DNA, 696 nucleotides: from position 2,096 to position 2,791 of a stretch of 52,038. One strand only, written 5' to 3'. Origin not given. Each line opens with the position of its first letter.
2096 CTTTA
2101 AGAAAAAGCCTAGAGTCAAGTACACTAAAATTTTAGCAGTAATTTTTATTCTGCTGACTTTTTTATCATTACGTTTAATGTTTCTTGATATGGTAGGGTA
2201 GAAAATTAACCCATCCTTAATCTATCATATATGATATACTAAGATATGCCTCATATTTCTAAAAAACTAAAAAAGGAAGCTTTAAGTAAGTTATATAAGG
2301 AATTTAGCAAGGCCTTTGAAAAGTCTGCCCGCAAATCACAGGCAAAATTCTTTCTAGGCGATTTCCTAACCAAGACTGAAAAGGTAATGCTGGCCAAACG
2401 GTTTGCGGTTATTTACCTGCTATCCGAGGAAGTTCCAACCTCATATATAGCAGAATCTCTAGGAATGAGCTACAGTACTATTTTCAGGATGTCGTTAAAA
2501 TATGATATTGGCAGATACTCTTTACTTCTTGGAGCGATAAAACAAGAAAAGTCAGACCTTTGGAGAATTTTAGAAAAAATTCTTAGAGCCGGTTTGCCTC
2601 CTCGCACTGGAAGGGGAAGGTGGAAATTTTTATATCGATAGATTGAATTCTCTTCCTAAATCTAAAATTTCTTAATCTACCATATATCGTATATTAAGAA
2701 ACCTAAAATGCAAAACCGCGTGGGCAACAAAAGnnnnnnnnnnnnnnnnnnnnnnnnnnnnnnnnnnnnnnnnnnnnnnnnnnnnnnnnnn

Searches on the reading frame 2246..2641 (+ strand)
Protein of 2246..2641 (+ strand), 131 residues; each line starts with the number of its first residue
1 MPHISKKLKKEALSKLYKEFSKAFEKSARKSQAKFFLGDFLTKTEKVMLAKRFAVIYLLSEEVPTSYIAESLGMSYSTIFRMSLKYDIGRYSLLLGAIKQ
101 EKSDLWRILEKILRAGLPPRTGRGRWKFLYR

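Call 3: search_protein_families(library=pfam, proteins=[window:2246-2641:+], max_evalue=0.1)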
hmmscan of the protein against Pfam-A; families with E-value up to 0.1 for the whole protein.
window:2246-2641:+ (131 aa): 4 families
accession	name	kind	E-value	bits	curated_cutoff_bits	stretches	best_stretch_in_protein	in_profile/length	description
PF01371.25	Trp_repressor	-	2.9e-09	37.3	27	1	18-85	4-74/88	Trp repressor protein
PF13384.12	HTH_23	-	0.00054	20.1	24.6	1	50-81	5-36/50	Homeodomain-like domain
PF13551.12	HTH_29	-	0.0054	17.2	28.1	1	54-81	3-31/64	Winged helix-turn helix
PF18024.7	HTH_50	-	0.032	14.4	27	0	68-88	29-49/50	Helix-turn-helix domain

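Call 4: search_protein_families(library=ncbifam, proteins=[window:2246-2641:+], max_evalue=0.1)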
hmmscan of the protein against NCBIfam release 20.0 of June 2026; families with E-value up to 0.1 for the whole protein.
window:2246-2641:+ (131 aa): 3 families
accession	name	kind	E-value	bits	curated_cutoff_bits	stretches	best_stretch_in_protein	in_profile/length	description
TIGR01321.1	TrpR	equivalog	0.00038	20.8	67.25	1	16-83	8-76/94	trp operon repressor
TIGR02531.1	yecD_yerC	hypoth_equivalog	0.0067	16.9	42.2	1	35-95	23-85/88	YerC/YecD family TrpR-related protein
NF033545.0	transpos_IS630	equivalog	0.061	12.8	100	1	52-93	2-43/299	IS630 family transposase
